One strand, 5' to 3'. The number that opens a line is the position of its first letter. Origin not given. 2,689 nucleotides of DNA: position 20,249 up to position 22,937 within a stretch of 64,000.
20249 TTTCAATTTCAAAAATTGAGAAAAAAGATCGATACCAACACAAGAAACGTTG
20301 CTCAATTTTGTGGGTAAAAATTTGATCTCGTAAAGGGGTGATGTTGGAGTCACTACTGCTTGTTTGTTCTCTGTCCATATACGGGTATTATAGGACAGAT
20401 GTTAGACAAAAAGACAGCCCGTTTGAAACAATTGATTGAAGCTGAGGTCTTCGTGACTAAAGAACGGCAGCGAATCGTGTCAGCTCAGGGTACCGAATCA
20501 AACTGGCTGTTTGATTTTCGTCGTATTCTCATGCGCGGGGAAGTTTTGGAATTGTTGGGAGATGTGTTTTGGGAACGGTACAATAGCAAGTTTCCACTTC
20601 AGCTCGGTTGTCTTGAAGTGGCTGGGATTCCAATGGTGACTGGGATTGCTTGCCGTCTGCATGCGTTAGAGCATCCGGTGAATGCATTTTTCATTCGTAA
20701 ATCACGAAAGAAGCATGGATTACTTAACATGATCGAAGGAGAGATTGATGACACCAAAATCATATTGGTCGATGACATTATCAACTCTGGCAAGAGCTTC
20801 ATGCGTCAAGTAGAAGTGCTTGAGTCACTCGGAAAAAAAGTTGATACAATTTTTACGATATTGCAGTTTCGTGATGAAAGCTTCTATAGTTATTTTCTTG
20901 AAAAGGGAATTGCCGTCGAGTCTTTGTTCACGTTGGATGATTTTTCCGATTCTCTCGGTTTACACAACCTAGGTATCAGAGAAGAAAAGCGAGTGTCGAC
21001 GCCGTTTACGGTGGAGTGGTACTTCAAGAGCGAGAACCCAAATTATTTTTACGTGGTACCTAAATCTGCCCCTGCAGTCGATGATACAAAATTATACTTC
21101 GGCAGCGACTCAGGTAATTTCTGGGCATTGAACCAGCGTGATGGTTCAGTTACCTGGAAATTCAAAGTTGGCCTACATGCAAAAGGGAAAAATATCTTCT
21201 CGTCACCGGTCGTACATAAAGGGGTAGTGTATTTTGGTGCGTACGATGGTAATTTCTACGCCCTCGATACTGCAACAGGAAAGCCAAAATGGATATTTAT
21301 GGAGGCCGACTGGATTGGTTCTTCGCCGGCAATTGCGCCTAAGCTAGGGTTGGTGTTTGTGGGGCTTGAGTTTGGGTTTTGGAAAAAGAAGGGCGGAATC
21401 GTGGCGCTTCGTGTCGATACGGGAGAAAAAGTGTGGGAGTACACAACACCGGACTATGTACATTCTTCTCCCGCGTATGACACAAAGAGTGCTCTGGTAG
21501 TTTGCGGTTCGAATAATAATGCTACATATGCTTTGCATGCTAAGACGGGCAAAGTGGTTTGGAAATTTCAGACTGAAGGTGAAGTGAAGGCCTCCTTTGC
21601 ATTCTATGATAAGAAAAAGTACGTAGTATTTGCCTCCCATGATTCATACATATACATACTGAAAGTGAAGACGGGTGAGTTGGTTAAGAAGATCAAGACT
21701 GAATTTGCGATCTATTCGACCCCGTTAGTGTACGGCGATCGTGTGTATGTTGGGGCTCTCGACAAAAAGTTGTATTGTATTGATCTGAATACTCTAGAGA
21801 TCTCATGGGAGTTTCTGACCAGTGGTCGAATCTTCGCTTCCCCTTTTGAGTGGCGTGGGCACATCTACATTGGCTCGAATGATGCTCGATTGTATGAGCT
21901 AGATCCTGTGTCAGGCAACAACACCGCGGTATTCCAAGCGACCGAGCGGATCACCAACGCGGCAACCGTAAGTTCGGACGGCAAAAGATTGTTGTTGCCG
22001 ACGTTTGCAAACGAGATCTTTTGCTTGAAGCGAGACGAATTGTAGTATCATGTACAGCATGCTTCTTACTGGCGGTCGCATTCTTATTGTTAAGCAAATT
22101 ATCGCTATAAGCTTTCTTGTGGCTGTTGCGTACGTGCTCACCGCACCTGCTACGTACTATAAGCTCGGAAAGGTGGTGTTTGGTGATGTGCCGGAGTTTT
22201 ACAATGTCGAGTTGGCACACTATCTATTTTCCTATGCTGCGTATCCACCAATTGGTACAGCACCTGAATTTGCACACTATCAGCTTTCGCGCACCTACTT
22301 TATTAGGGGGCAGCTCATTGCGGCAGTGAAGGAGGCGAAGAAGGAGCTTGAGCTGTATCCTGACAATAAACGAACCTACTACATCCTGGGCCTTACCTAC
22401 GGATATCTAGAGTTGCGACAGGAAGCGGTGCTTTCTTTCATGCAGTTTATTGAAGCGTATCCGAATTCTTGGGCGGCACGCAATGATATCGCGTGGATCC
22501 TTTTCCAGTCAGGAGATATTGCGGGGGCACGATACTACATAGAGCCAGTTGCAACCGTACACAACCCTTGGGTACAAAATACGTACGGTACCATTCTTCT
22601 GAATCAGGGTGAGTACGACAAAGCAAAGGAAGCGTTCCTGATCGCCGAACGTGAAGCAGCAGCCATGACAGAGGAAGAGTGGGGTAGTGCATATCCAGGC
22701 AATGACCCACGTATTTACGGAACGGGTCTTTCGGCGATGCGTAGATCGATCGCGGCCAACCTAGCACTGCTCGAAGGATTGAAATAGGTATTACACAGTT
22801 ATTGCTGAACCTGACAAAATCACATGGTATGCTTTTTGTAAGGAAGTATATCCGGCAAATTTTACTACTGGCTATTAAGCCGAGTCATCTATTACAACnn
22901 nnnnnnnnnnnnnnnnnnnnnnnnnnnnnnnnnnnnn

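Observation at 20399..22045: Unusual fusion: PRPP-dependent phosphoribosyltransferase domain joined to a PQQ-repeat beta-propeller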

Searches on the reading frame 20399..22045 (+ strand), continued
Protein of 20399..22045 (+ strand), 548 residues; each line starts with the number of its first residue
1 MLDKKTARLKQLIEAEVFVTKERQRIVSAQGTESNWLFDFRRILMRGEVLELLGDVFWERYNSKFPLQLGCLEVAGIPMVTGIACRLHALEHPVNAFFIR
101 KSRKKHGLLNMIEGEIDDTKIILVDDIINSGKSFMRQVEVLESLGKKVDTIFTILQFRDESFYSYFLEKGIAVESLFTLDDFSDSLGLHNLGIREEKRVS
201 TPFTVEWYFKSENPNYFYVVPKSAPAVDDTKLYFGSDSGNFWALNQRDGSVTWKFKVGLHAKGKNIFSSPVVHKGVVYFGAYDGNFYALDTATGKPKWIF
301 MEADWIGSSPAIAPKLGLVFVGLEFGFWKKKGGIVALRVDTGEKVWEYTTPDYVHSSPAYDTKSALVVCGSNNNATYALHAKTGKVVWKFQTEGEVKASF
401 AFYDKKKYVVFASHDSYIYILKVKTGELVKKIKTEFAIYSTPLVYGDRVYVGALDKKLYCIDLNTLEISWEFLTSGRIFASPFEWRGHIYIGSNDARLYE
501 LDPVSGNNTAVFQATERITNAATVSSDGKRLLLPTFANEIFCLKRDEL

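Call 42: search_protein_families(library=pfam, proteins=[L012:6604-6843:-, L045:5835-6182:-], max_evalue=10)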
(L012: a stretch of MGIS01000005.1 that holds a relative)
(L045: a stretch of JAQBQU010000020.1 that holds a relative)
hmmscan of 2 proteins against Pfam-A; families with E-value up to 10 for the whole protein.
L012:6604-6843:- (79 aa): 2 families
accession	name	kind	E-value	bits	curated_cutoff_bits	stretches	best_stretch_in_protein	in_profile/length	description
PF25184.1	YxzE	-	0.0016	19.8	40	1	14-78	6-60/65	YxzE-like putative bacteriocin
PF00335.26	Tetraspanin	-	0.12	12.4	32.1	1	2-54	2-55/225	Tetraspanin family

L045:5835-6182:- (115 aa): 2 families
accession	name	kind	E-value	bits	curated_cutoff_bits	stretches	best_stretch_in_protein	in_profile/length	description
PF17672.6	FIMP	-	0.17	12.3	25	1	5-40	84-118/130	Fertilisation-influencing membrane protein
PF10961.13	SelK_SelG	-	0.47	11.5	23.3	1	25-100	21-85/86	Selenoprotein SelK_SelG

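Call 65: search_protein_families(library=padloc, proteins=[window:20399-22045:+], max_evalue=0.01)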
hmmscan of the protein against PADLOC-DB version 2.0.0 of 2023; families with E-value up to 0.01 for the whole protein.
window:20399-22045:+ (548 aa): 4 families
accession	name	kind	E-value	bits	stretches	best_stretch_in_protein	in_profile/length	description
PDLC02935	PRTase_III-A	-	0.0013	16.1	1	102-160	111-170/290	-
PDLC03962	ShosT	-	0.0031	15.4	1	114-158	167-212/237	-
PDLC02931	PRTase_III-A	-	0.0038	14.9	1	116-175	134-193/267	-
PDLC02934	PRTase_III-A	-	0.0041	14.1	1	110-147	115-152/393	-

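Call 76: search_protein_families(library=ncbifam, proteins=[L075:8601-10004:+, L070:9347-9950:+, L075:7780-8640:+, L075:6812-7783:+], max_evalue=0.001)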
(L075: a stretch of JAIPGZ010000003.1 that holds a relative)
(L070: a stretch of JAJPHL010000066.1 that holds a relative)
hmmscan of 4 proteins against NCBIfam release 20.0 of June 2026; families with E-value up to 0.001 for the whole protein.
L075:8601-10004:+ (467 aa): 38 families (the best 25 are shown)
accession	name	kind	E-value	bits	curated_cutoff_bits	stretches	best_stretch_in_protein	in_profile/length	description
TIGR03471.1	HpnJ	equivalog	1.8e-26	93.1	577.6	1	100-401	84-381/472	hopanoid biosynthesis associated radical SAM protein HpnJ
NF033712.0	B12_rSAM_KedN5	subfamily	2e-22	79.2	700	1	107-410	85-394/624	KedN5 family methylcobalamin-dependent radical SAM C-methyltransferase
TIGR03975.1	rSAM_ocin_1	subfamily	1.1e-16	60.5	281.85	1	95-380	139-425/606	RiPP maturation radical SAM C-methyltransferase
TIGR04479.1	bcpD_PhpK_rSAM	subfamily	1.1e-15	57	600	1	190-413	217-437/504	PhpK family radical SAM P-methyltransferase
TIGR00089.1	TIGR00089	subfamily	1.2e-14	54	251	1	206-394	134-327/429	MiaB/RimO family radical SAM methylthiotransferase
TIGR04013.1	B12_SAM_MJ_1487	hypoth_equivalog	9.2e-13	47.8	251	1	206-394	145-342/382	TIGR04013 family B12-binding domain/radical SAM domain-containing protein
NF050148.1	rSAM_ApyD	equivalog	1.9e-12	46.4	750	1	100-400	90-386/645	RiPP biosynthesis radical SAM protein ApyD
NF045585.1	rSAM_slr0320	equivalog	5.6e-12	44.9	775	1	191-326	216-350/511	photosystem II high light acclimation radical SAM protein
TIGR00538.1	hemN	equivalog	1.9e-11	43.4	324.95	1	208-391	46-236/454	oxygen-independent coproporphyrinogen III oxidase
TIGR04295.1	B12_rSAM_oligo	hypoth_equivalog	2.8e-11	42.8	400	1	137-337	123-315/422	TIGR04295 family B12-binding domain-containing radical SAM protein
TIGR02026.1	BchE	equivalog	4.6e-11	42.3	481.35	1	130-327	108-309/497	magnesium-protoporphyrin IX monomethyl ester anaerobic oxidative cyclase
TIGR04014.1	B12_SAM_MJ_0865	equivalog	2.2e-10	39.9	360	1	137-385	89-336/434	methyl-coenzyme M reductase glutamine C-methyltransferase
NF038361.1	rSAM_Sden_1168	equivalog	3.9e-10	38.9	575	1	131-384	192-450/560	Sden_1168 family B12-binding radical SAM P-methyltransferase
TIGR04107.1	rSAM_HutW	equivalog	6.5e-10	38.4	400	1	180-422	11-257/419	heme anaerobic degradation radical SAM methyltransferase ChuW/HutW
TIGR01125.1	TIGR01125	equivalog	7.9e-10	38.4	356.95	1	202-382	127-313/432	30S ribosomal protein S12 methylthiotransferase RimO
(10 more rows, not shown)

L070:9347-9950:+ (201 aa): 0 families

L075:7780-8640:+ (286 aa): 54 families (the best 25 are shown)
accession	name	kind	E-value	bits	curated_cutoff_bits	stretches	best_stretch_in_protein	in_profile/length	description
TIGR04317.1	W_rSAM_matur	equivalog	7.8e-19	68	380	1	3-101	2-102/349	tungsten cofactor oxidoreductase radical SAM maturase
NF038283.1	viperin_w_prok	equivalog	2.2e-13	50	180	1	12-92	9-97/281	viperin family antiviral radical SAM protein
NF047865.1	rSAM_PapB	equivalog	8.4e-12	45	340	1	4-74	2-78/330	PapB family radical SAM/SPASM ranthipeptide maturase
TIGR02666.1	moaA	equivalog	2.2e-11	43.3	284.05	1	9-95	14-108/336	GTP 3',8-cyclase MoaA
TIGR02495.1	NrdG2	equivalog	2.7e-11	43.2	131.15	1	9-98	20-109/193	anaerobic ribonucleoside-triphosphate reductase activating protein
TIGR02668.1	moaA_archaeal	equivalog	2.7e-11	43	325.25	1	4-93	9-100/303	GTP 3',8-cyclase MoaA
TIGR04403.1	rSAM_skfB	equivalog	2.5e-10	39.7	300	1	12-89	111-188/402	sporulation killing factor system radical SAM maturase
NF001199.0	PRK00164.2-1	equivalog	1.3e-09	37.7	231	1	4-93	11-102/308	GTP 3',8-cyclase MoaA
TIGR04466.1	rSAM_BlsE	equivalog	1.5e-09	37.8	400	1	13-97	11-94/327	cytosylglucuronate decarboxylase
TIGR03962.1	mycofact_rSAM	equivalog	2.4e-09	36.8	265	1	12-91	19-98/339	mycofactocin radical SAM maturase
TIGR03963.1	rSAM_QueE_Clost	equivalog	1.1e-08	35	260.1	1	13-87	27-102/219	putative 7-carboxy-7-deazaguanine synthase QueE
NF045646.2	rSAM_Se_TrsS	equivalog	1.1e-08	34.1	490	1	12-91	93-174/441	radical SAM (seleno)protein TrsS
TIGR04347.1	pseudo_SAM_Halo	equivalog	2.5e-08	33.6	525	1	12-90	45-124/390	TIGR04347 family pseudo-SAM/SPASM protein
NF049973.1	radical_Rv1681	equivalog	2.8e-08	33.1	380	1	12-88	79-155/326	Rv1681 family radical SAM protein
NF045574.1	sacti_mat_StsB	exception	2.8e-08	33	625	1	3-87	94-178/466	StsB family radical SAM/SPASM domain sactipeptide maturase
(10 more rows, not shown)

L075:6812-7783:+ (323 aa): 40 families (the best 25 are shown)
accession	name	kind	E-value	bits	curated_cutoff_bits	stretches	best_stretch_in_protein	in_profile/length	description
TIGR03977.1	rSAM_pair_HxsC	equivalog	5.2e-16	58.4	267.9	1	17-251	29-254/292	His-Xaa-Ser system radical SAM maturase HxsC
NF045646.2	rSAM_Se_TrsS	equivalog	9.5e-15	54.1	490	1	14-238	87-304/441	radical SAM (seleno)protein TrsS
TIGR04317.1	W_rSAM_matur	equivalog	1.2e-12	47.7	380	1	11-191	2-177/349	tungsten cofactor oxidoreductase radical SAM maturase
NF045702.1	rSAM_GDGT_ether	equivalog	2.8e-11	42.7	450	1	17-227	90-295/486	tetraether lipid synthase Tes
TIGR04051.1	rSAM_NirJ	equivalog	6.2e-11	41.9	515.45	1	16-186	5-165/354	heme d1 biosynthesis radical SAM protein NirJ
NF038283.1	viperin_w_prok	equivalog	3.1e-10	39.7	180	1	20-114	9-106/281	viperin family antiviral radical SAM protein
TIGR02495.1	NrdG2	equivalog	3.4e-10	39.6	131.15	1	22-100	25-100/193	anaerobic ribonucleoside-triphosphate reductase activating protein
TIGR02668.1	moaA_archaeal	equivalog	4.9e-10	38.9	325.25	1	15-187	12-176/303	GTP 3',8-cyclase MoaA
NF001199.0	PRK00164.2-1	equivalog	7.8e-10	38.4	231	1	14-185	13-176/308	GTP 3',8-cyclase MoaA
TIGR02666.1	moaA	equivalog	1.8e-09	37.1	284.05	1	15-185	12-181/336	GTP 3',8-cyclase MoaA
TIGR04167.1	rSAM_SeCys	equivalog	1.9e-09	37.2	300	1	12-114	7-104/303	arsenosugar biosynthesis radical SAM (seleno)protein ArsS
TIGR04054.1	rSAM_NirJ1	equivalog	3.8e-09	35.6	650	1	15-186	38-199/387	putative heme d1 biosynthesis radical SAM protein NirJ1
TIGR04311.1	rSAM_Geo_metal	subfamily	5.2e-09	35.6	400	1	14-187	4-177/423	radical SAM/SPASM family putative metalloenzyme maturase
TIGR03962.1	mycofact_rSAM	equivalog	8.1e-08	31.8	265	1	15-102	14-97/339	mycofactocin radical SAM maturase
NF041298.1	rSAM_mat_DynA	equivalog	2e-07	30.4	450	1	16-187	4-177/356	dynobactin maturation radical SAM/SPASM protein DynA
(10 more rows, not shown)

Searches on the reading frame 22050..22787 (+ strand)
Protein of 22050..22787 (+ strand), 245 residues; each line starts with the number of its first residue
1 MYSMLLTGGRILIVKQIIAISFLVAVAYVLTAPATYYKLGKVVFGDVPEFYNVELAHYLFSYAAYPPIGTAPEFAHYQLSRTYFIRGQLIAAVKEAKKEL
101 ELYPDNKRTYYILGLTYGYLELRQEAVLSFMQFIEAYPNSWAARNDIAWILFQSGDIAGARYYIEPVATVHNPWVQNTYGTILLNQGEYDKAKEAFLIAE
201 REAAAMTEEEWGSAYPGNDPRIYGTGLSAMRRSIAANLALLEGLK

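Call 3: search_protein_families(library=pfam, proteins=[window:22050-22787:+], max_evalue=0.01)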
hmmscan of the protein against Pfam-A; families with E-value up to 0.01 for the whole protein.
window:22050-22787:+ (245 aa): 12 families
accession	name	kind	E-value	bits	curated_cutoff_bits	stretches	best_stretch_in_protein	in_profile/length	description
PF13431.12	TPR_17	-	8.3e-13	48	24.4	1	130-161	2-33/34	Tetratricopeptide repeat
PF07719.23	TPR_2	-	9.1e-11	41.5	27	0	75-106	3-34/34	Tetratricopeptide repeat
PF13181.12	TPR_8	-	1.9e-08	34.3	25.7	0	108-139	2-33/34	Tetratricopeptide repeat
PF13428.12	TPR_14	-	6.7e-07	29.8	23.5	0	75-114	3-42/44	Tetratricopeptide repeat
PF13432.12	TPR_16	-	7.8e-07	29.9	32.7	1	113-163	3-53/65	Tetratricopeptide repeat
PF14559.12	TPR_19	-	2.4e-06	28.2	25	0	132-161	16-45/68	Tetratricopeptide repeat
PF13424.12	TPR_12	-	8.8e-05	23.1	30.1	0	76-137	6-75/77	Tetratricopeptide repeat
PF13174.12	TPR_6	-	9.6e-05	23.2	26.3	0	110-140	3-33/33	Tetratricopeptide repeat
PF13374.12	TPR_10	-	0.00048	20.5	27.5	0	142-170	3-31/42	Tetratricopeptide repeat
PF13414.12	TPR_11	-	0.0016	18.5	26.8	0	82-117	3-38/42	TPR repeat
PF00515.34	TPR_1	-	0.0066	16.7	27.8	0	180-196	8-24/34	Tetratricopeptide repeat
PF12895.13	ANAPC3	-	0.0081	16.9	27.2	0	75-127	26-76/82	Anaphase-promoting complex, cyclosome, subunit 3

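Call 4: search_protein_families(library=ncbifam, proteins=[window:22050-22787:+], max_evalue=0.01)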
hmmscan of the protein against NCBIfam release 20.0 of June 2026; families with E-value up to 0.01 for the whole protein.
window:22050-22787:+ (245 aa): 6 families
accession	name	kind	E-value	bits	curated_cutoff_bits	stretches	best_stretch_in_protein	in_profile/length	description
TIGR02521.1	type_IV_pilW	equivalog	2.1e-12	47.1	154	1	75-163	33-121/234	type IV pilus biogenesis/stability protein PilW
TIGR02917.1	PEP_TPR_lipo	equivalog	1.2e-07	30.1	312.2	1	76-167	434-525/899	XrtA/PEP-CTERM system TPR-repeat protein PrsT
TIGR04510.1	mod_pep_cyc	subfamily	7.7e-06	24.7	400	1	120-205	480-568/814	putative peptide modification system cyclase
NF040959.1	MamA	equivalog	2.4e-05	23.9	200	1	79-198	43-164/204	magnetosome protein MamA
TIGR02795.1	tol_pal_ybgF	equivalog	7.2e-05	23.4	90.1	1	65-145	32-114/119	tol-pal system protein YbgF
NF033762.1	social_mot_Tgl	equivalog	0.0017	17.7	225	0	76-155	34-114/252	social motility TPR repeat lipoprotein Tgl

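Call 65: search_protein_families(library=padloc, proteins=[window:22050-22787:+], max_evalue=0.01)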
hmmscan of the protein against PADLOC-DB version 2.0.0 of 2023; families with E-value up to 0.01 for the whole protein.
window:22050-22787:+ (245 aa): 0 families
